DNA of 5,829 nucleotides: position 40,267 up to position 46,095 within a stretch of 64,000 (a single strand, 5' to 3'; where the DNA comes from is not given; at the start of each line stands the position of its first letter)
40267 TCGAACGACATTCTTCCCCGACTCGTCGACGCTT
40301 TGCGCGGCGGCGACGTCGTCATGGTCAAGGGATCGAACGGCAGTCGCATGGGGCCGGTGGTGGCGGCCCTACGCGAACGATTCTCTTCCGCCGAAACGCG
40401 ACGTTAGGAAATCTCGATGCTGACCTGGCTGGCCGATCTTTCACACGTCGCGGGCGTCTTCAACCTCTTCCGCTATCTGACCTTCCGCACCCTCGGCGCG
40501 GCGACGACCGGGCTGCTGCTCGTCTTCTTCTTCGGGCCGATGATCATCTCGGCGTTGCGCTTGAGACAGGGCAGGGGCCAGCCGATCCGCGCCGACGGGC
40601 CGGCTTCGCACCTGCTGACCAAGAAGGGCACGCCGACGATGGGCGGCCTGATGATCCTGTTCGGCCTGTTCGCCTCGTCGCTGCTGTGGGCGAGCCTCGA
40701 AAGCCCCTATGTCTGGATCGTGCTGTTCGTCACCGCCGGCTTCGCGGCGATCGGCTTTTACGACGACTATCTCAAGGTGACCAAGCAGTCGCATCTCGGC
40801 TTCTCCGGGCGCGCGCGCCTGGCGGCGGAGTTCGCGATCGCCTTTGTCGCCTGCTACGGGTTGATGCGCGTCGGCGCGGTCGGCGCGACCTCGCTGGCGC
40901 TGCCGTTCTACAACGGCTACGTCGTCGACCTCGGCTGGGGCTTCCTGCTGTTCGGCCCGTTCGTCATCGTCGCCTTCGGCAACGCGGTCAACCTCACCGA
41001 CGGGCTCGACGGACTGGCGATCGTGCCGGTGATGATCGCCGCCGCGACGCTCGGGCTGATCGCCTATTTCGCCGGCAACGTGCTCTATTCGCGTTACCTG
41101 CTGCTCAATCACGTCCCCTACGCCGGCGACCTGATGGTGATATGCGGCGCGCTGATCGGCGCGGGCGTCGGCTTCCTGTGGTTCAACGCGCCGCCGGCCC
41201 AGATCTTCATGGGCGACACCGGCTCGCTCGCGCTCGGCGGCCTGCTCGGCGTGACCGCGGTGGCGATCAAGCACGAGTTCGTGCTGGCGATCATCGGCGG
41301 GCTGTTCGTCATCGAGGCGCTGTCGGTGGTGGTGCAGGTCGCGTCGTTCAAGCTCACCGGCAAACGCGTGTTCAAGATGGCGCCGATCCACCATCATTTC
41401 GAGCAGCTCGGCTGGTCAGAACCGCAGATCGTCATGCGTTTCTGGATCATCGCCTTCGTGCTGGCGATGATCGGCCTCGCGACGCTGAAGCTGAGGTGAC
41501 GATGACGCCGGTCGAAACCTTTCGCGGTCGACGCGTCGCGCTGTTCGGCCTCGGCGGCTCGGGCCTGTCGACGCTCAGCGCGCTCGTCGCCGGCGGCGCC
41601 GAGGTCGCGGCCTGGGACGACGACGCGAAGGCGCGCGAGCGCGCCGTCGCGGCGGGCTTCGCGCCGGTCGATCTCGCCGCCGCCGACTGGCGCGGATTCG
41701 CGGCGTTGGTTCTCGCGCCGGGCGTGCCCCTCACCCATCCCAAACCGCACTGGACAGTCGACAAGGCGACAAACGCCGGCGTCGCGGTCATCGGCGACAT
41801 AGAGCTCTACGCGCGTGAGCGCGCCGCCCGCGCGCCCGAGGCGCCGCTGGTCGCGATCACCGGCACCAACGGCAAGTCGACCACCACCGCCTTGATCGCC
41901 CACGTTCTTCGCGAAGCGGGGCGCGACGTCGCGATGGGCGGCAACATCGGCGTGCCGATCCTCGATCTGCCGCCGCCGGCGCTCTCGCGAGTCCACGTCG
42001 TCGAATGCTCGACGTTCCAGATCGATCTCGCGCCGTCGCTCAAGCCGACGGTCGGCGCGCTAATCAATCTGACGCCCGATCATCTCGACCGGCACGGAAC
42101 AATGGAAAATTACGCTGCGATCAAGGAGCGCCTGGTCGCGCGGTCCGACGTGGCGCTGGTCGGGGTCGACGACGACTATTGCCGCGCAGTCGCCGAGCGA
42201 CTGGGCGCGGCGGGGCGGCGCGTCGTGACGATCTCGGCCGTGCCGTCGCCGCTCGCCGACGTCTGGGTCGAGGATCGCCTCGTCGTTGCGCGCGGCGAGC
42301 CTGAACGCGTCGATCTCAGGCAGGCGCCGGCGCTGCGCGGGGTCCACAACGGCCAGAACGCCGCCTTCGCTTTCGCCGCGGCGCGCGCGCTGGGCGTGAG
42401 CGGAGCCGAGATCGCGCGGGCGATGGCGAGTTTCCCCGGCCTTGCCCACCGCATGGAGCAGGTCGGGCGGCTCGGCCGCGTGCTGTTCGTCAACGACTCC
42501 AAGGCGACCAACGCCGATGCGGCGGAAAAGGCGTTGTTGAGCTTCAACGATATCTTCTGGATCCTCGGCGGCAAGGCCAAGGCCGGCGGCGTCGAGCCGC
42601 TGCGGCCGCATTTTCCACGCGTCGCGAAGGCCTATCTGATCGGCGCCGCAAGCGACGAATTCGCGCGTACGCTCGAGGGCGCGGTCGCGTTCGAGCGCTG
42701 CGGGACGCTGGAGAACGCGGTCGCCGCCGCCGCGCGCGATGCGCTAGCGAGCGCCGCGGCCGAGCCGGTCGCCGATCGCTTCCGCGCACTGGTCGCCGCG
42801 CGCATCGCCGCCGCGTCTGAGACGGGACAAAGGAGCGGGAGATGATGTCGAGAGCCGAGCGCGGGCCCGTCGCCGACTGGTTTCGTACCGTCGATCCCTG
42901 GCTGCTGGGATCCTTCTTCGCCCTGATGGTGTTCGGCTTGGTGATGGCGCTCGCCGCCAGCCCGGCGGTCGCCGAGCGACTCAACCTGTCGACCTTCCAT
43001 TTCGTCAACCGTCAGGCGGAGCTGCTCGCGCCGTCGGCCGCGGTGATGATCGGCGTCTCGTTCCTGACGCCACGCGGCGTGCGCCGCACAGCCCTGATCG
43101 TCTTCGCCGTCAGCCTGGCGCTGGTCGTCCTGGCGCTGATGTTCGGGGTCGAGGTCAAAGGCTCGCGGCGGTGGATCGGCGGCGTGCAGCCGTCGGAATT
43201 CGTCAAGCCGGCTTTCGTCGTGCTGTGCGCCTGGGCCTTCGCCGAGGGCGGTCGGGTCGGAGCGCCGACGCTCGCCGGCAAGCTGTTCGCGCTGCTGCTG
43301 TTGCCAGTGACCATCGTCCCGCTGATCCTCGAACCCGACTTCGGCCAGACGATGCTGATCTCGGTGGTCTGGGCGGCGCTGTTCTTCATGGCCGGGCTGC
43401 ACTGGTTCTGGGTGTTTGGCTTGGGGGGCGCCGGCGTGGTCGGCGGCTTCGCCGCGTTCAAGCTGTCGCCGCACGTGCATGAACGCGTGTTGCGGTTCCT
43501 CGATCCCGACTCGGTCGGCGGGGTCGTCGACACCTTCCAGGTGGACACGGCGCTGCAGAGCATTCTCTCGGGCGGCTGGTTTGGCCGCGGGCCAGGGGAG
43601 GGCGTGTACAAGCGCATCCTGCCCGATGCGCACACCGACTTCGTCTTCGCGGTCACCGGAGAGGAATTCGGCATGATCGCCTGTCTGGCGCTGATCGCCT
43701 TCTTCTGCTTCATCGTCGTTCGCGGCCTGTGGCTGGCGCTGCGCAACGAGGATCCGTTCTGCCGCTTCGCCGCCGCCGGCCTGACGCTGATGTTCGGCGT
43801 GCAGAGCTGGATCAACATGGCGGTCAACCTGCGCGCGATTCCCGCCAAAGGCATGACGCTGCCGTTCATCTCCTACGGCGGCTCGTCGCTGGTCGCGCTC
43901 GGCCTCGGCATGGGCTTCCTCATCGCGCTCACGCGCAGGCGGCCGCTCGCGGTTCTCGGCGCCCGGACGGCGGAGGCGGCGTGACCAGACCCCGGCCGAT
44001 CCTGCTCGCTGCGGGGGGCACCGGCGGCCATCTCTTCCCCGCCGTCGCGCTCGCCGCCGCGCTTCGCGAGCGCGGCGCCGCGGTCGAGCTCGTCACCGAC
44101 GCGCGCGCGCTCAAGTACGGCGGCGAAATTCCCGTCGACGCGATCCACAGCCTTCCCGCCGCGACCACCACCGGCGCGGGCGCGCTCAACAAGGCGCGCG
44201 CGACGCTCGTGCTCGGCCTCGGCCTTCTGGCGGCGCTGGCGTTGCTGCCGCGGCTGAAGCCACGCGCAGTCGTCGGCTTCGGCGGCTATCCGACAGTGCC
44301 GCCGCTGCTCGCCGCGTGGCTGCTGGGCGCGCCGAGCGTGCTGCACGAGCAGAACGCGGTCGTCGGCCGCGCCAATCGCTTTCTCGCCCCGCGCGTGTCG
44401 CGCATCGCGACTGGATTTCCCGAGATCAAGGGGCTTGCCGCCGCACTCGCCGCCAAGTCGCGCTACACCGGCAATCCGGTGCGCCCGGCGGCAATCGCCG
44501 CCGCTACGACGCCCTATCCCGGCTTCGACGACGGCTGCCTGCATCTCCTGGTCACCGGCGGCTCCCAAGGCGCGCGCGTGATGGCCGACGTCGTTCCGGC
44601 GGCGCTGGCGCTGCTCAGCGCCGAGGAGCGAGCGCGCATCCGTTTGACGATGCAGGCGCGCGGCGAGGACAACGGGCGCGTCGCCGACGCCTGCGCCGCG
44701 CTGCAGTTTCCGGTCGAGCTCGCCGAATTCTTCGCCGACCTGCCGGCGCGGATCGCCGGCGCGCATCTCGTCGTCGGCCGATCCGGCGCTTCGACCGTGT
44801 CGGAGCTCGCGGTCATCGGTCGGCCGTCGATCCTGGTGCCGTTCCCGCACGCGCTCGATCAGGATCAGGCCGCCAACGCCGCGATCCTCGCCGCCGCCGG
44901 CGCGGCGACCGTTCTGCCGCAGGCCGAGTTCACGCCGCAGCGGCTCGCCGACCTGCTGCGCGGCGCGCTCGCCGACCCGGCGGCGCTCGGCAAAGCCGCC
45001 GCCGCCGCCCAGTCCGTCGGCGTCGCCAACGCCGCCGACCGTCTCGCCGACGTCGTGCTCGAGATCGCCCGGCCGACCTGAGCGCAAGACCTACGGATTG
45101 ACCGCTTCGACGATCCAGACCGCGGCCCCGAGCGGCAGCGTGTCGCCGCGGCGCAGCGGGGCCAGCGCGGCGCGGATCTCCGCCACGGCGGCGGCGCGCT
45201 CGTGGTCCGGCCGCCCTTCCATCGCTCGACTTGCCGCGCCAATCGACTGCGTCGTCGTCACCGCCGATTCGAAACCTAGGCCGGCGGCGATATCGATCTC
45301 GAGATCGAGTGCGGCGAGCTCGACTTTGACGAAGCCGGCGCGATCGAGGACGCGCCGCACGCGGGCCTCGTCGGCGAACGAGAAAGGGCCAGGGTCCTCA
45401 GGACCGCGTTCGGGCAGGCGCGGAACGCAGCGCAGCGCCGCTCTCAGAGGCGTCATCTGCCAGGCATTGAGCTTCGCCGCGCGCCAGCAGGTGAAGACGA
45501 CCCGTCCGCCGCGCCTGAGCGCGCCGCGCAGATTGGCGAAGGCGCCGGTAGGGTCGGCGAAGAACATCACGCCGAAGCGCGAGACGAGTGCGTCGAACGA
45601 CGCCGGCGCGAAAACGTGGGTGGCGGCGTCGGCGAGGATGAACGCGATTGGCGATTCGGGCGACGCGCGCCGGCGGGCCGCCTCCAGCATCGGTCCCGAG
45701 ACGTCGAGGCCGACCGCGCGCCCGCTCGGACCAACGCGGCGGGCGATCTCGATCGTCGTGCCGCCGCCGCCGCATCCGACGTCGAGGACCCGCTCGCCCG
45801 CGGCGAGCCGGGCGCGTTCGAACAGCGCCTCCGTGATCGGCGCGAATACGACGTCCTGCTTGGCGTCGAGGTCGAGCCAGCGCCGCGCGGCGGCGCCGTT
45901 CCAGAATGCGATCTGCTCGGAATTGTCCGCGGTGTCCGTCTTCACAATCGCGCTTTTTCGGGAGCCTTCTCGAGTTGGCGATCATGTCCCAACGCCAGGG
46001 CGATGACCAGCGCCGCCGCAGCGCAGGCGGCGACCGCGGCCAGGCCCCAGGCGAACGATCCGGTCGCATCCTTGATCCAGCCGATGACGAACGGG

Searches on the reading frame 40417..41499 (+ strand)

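Call 46: search_protein_families(library=pfam, proteins=[window:40417-41499:+], max_evalue=0.00001)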
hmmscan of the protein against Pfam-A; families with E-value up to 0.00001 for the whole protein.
window:40417-41499:+ (360 aa): 1 family
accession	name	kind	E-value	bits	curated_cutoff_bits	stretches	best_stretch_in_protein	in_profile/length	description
PF00953.26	Glycos_transf_4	-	4.4e-30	105.2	27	1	100-283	2-158/160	Glycosyl transferase family 4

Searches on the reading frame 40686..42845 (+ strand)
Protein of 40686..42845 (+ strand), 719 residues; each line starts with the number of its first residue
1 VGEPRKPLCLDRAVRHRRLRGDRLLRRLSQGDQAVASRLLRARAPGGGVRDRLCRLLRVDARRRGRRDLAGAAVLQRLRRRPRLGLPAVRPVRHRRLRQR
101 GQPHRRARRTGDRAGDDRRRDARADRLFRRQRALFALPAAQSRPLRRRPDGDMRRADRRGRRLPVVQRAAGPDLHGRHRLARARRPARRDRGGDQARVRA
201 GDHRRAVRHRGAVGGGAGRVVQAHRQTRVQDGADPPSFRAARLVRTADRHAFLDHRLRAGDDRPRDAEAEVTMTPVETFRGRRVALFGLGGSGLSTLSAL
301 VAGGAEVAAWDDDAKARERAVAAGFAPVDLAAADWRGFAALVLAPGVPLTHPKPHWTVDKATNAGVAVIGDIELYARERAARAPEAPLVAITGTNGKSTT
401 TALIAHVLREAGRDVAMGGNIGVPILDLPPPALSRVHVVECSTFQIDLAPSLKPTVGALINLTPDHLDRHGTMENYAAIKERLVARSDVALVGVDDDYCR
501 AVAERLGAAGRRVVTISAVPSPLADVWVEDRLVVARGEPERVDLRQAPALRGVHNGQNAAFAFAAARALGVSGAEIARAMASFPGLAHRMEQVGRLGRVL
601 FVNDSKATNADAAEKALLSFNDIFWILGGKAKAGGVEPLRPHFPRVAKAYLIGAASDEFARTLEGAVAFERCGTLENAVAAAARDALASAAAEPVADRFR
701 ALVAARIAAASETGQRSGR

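Call 78: search_protein_families(library=pfam, proteins=[window:40686-42845:+], max_evalue=0.00001)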
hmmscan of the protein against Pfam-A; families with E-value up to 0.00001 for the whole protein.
window:40686-42845:+ (719 aa): 1 family
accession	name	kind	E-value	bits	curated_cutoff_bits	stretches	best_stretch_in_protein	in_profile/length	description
PF08245.18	Mur_ligase_M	-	3.8e-24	86.2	24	1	391-566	1-200/200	Mur ligase middle domain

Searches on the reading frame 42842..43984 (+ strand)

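Call 78: search_protein_families(library=pfam, proteins=[window:42842-43984:+], max_evalue=0.00001)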
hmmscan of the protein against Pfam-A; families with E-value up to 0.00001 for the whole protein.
window:42842-43984:+ (380 aa): 1 family
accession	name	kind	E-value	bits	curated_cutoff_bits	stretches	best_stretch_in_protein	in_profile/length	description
PF01098.24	FTSW_RODA_SPOVE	-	1.6e-72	244.9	26.4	1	25-365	7-352/356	Cell cycle protein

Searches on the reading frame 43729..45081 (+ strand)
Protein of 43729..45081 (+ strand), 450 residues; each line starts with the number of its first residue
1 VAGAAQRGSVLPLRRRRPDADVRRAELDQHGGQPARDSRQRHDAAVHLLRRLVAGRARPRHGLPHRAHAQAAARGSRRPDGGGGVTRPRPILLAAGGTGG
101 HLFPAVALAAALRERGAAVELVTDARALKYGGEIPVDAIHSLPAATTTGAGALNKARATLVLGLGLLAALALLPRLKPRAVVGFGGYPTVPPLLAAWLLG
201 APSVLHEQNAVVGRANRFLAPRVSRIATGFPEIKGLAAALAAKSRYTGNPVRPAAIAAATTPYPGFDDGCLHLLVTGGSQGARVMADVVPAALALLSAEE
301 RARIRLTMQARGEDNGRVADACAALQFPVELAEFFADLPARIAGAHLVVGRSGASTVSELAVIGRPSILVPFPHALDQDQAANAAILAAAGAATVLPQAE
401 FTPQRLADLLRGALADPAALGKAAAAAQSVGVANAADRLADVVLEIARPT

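Call 78: search_protein_families(library=pfam, proteins=[window:43729-45081:+], max_evalue=0.00001)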
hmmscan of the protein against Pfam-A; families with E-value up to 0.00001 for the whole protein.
window:43729-45081:+ (450 aa): 2 families
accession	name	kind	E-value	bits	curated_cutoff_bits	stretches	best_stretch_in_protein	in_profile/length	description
PF04101.22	Glyco_tran_28_C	-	3.3e-30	105.7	22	1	273-439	2-166/166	Glycosyltransferase family 28 C-terminal domain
PF03033.26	Glyco_transf_28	-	4.7e-28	98.4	26.2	1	91-227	1-138/139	Glycosyltransferase family 28 N-terminal domain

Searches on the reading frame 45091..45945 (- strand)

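Call 47: search_protein_families(library=pfam, proteins=[window:45091-45945:-], max_evalue=0.00001)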
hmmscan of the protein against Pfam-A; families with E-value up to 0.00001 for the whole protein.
window:45091-45945:- (284 aa): 7 families
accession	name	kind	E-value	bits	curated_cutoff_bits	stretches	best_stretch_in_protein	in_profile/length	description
PF13649.12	Methyltransf_25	-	1.3e-19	71.1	27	1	53-147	1-97/97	Methyltransferase domain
PF08241.18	Methyltransf_11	-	5.9e-19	68.9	21.2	1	54-151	1-95/95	Methyltransferase domain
PF13847.12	Methyltransf_31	-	4.4e-15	56.1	27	1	49-157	3-116/145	Methyltransferase domain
PF01209.24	Ubie_methyltran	-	1.6e-13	51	20.1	1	48-151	46-151/233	ubiE/COQ5 methyltransferase family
PF08242.18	Methyltransf_12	-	1.4e-12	48.6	30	1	54-149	1-98/98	Methyltransferase domain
PF13489.12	Methyltransf_23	-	4.6e-10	39.9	27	1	39-209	14-163/164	Methyltransferase domain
PF01135.25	PCMT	-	2e-07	31.5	20.3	1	37-121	60-147/210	Protein-L-isoaspartate(D-aspartate) O-methyltransferase (PCMT)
